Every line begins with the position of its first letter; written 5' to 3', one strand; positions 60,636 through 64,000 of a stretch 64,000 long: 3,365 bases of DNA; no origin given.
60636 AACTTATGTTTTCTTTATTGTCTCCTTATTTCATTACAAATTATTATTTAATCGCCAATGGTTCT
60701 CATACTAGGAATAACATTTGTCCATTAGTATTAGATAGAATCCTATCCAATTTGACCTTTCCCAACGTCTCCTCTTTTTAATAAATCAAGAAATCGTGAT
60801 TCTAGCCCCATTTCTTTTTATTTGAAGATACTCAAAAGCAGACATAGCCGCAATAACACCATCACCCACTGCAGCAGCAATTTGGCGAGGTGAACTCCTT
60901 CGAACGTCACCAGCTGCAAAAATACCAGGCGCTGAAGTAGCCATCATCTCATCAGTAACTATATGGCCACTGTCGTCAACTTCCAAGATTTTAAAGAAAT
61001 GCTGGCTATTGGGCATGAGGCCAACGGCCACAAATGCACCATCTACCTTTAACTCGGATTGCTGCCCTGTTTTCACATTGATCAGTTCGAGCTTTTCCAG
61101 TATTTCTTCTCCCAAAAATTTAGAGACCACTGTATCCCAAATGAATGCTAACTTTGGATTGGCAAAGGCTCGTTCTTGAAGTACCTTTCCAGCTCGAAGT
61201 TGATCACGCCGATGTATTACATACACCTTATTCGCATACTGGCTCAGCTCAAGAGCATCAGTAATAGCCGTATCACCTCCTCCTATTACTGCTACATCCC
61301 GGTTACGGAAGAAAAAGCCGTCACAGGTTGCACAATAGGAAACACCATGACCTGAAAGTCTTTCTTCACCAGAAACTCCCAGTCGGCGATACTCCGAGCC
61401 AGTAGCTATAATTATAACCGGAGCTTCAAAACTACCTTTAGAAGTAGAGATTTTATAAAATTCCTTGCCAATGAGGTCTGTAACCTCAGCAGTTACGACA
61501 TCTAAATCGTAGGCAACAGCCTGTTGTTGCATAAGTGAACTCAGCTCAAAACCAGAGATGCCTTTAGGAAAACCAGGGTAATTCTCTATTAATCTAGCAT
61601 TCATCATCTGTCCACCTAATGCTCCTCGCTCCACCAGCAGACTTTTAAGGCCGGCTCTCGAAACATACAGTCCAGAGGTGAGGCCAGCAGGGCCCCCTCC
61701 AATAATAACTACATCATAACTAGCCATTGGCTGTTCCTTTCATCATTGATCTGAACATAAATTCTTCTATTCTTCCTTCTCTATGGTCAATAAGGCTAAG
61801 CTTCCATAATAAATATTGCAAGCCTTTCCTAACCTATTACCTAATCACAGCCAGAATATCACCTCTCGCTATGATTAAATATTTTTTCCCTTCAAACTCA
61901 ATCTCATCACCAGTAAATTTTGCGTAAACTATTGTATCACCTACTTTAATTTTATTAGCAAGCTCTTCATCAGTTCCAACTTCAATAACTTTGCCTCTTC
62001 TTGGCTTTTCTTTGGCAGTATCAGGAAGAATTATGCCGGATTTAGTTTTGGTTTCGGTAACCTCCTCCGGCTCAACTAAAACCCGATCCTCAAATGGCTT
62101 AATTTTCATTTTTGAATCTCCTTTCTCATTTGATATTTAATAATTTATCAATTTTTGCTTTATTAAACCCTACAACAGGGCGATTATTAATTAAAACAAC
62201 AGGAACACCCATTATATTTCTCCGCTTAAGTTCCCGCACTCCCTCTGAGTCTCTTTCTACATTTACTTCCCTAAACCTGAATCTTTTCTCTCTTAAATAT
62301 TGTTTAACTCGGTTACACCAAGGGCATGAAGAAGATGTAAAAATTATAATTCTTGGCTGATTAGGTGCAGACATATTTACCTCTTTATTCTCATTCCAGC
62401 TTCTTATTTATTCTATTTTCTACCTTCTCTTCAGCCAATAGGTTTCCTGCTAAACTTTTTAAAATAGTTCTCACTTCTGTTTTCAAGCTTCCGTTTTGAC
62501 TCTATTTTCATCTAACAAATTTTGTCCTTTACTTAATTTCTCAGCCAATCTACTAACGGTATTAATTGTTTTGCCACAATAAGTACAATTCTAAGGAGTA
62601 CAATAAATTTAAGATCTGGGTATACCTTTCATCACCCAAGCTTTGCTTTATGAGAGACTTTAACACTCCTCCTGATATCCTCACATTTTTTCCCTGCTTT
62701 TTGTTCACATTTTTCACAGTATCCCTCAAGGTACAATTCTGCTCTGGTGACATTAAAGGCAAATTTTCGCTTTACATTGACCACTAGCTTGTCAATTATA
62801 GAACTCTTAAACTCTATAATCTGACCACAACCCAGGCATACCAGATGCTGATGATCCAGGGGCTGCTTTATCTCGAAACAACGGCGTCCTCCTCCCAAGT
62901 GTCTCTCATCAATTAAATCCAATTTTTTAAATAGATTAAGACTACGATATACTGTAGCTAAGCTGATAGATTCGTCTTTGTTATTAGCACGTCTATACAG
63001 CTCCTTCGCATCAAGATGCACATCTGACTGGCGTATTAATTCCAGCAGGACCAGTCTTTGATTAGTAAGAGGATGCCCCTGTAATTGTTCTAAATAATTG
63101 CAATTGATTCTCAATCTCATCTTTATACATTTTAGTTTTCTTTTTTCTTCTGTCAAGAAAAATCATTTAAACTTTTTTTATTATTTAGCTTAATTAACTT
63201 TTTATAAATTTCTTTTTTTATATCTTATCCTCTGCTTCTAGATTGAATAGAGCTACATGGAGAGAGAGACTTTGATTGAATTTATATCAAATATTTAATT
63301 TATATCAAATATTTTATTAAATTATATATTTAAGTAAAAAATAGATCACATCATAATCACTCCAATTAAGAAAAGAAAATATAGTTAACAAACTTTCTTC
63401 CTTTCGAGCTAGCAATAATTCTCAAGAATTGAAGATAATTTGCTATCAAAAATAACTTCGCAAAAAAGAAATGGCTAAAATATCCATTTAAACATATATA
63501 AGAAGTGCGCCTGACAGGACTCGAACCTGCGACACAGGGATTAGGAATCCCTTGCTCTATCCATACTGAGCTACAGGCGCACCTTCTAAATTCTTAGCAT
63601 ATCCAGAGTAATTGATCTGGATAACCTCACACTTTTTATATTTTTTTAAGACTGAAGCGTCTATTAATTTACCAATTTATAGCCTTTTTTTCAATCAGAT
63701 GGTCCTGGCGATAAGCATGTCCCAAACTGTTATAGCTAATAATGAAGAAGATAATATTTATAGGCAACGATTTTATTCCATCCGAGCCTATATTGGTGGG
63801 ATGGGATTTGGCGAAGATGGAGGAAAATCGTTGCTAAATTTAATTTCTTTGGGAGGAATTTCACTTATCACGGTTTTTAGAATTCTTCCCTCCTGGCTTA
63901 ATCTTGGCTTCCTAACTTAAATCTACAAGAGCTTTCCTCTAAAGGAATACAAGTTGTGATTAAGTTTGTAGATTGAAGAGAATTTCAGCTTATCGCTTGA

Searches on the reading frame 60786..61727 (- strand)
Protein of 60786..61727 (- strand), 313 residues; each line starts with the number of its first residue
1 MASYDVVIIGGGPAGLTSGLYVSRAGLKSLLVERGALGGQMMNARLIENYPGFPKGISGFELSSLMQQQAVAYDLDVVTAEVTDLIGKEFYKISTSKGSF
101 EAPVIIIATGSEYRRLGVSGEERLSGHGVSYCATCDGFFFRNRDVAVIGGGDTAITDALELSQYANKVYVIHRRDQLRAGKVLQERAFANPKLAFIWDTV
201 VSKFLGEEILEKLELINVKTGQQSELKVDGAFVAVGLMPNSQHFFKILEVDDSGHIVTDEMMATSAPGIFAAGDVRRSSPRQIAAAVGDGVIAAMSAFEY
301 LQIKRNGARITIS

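Call 44: search_protein_families(library=pfam, proteins=[window:60786-61727:-], max_evalue=0.001)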
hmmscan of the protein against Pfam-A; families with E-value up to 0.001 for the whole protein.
window:60786-61727:- (313 aa): 11 families
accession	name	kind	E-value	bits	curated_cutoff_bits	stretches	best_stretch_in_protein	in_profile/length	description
PF07992.20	Pyr_redox_2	-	3.6e-50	171.5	26.1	1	4-290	1-291/291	Pyridine nucleotide-disulphide oxidoreductase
PF13738.12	Pyr_redox_3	-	2.1e-25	90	30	2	73-273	94-305/305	Pyridine nucleotide-disulphide oxidoreductase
PF00070.33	Pyr_redox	-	1.1e-13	51.9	22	1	145-208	2-70/82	Pyridine nucleotide-disulphide oxidoreductase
PF01266.30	DAO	-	7.9e-10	39.2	27.9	1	5-39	1-37/353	FAD dependent oxidoreductase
PF12831.13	FAD_oxidored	-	1.2e-08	35.1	27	1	5-44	1-41/416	FAD dependent oxidoreductase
PF03486.20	HI0933_like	-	1.6e-08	34.7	50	0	5-36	2-33/244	HI0933-like protein Rossmann domain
PF01494.25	FAD_binding_3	-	3.4e-08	33.5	22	1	4-35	2-33/349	FAD binding domain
PF00890.30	FAD_binding_2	-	3.5e-08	33.5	20.4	1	5-40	1-37/414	FAD binding domain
PF01946.23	Thi4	-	3.5e-08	33.4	26.2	1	2-40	16-56/235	Thi4 family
PF01134.28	GIDA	-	1.9e-07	31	22.1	0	5-32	1-28/391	Glucose inhibited division protein A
PF13450.12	NAD_binding_8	-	5e-06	27.1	21.9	1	8-60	1-52/68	NAD(P)-binding Rossmann-like domain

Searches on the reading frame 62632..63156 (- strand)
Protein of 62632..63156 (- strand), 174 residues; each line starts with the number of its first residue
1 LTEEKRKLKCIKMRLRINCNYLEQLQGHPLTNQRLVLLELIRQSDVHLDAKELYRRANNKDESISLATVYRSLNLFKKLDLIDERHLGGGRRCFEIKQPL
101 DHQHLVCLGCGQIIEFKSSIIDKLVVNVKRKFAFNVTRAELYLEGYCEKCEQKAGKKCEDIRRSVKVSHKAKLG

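Call 44: search_protein_families(library=pfam, proteins=[window:62632-63156:-], max_evalue=0.001)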
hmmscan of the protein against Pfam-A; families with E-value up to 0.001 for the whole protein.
window:62632-63156:- (174 aa): 1 family
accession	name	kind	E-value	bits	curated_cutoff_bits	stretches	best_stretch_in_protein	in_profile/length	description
PF01475.25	FUR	-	6.9e-31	107.4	23.1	1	28-143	4-120/121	Ferric uptake regulator family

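Call 48: find_encoding_contigs(protein=window:62632-63156:-, flank=10000, max_places=10)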
Protein window:62632-63156:- (174 aa): 4 contigs read that carry it; 4 places shown.
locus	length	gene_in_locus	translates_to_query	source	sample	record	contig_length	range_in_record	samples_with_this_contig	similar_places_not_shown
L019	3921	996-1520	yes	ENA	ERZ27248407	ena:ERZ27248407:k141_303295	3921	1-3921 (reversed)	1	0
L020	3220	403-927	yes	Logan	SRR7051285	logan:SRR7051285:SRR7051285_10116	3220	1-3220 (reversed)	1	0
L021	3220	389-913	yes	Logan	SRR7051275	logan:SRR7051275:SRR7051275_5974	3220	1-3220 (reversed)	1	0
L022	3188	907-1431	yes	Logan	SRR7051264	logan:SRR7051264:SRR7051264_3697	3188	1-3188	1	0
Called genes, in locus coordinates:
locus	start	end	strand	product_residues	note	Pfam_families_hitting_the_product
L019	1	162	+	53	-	?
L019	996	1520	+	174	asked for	PF01475:FUR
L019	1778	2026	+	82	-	PF00462:Glutaredoxin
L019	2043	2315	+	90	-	PF00166:Cpn10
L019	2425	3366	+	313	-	PF00890:FAD_binding_2 (faint), PF01134:GIDA (faint), PF01494:FAD_binding_3 (weak), PF01946:Thi4 (weak), PF07992:Pyr_redox_2, PF12831:FAD_oxidored (weak), PF13738:Pyr_redox_3, PF00070:Pyr_redox, +3 more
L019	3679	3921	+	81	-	?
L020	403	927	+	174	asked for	PF01475:FUR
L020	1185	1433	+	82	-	PF00462:Glutaredoxin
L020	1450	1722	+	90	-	PF00166:Cpn10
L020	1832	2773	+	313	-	PF00890:FAD_binding_2 (faint), PF01134:GIDA (faint), PF01494:FAD_binding_3 (weak), PF01946:Thi4 (weak), PF07992:Pyr_redox_2, PF12831:FAD_oxidored (weak), PF13738:Pyr_redox_3, PF00070:Pyr_redox, +3 more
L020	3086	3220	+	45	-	?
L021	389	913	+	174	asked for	PF01475:FUR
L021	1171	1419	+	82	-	PF00462:Glutaredoxin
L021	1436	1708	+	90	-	PF00166:Cpn10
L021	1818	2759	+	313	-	PF00890:FAD_binding_2 (faint), PF01134:GIDA (faint), PF01494:FAD_binding_3 (weak), PF01946:Thi4 (weak), PF07992:Pyr_redox_2, PF12831:FAD_oxidored (weak), PF13738:Pyr_redox_3, PF00070:Pyr_redox, +3 more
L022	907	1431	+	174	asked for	PF01475:FUR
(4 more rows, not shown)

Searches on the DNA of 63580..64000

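Call 11: search_rna_families(source=window, start=63580, end=64000, threshold=evalue, max_evalue=10, show_alignments=3)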
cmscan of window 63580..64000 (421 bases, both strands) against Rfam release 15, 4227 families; matches with E-value up to 10: 2.
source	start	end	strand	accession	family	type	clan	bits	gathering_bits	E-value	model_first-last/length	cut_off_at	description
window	63799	63861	-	RF02181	ST7-AS2_1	Gene; lncRNA;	-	15.5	80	1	1-72/72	no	ST7 antisense RNA 2 conserved region 1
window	63668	63712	-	RF02350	psRNA6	Gene; sRNA;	-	12.5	60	0.3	1-333/333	no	Nitrosomonas sRNA psRNA6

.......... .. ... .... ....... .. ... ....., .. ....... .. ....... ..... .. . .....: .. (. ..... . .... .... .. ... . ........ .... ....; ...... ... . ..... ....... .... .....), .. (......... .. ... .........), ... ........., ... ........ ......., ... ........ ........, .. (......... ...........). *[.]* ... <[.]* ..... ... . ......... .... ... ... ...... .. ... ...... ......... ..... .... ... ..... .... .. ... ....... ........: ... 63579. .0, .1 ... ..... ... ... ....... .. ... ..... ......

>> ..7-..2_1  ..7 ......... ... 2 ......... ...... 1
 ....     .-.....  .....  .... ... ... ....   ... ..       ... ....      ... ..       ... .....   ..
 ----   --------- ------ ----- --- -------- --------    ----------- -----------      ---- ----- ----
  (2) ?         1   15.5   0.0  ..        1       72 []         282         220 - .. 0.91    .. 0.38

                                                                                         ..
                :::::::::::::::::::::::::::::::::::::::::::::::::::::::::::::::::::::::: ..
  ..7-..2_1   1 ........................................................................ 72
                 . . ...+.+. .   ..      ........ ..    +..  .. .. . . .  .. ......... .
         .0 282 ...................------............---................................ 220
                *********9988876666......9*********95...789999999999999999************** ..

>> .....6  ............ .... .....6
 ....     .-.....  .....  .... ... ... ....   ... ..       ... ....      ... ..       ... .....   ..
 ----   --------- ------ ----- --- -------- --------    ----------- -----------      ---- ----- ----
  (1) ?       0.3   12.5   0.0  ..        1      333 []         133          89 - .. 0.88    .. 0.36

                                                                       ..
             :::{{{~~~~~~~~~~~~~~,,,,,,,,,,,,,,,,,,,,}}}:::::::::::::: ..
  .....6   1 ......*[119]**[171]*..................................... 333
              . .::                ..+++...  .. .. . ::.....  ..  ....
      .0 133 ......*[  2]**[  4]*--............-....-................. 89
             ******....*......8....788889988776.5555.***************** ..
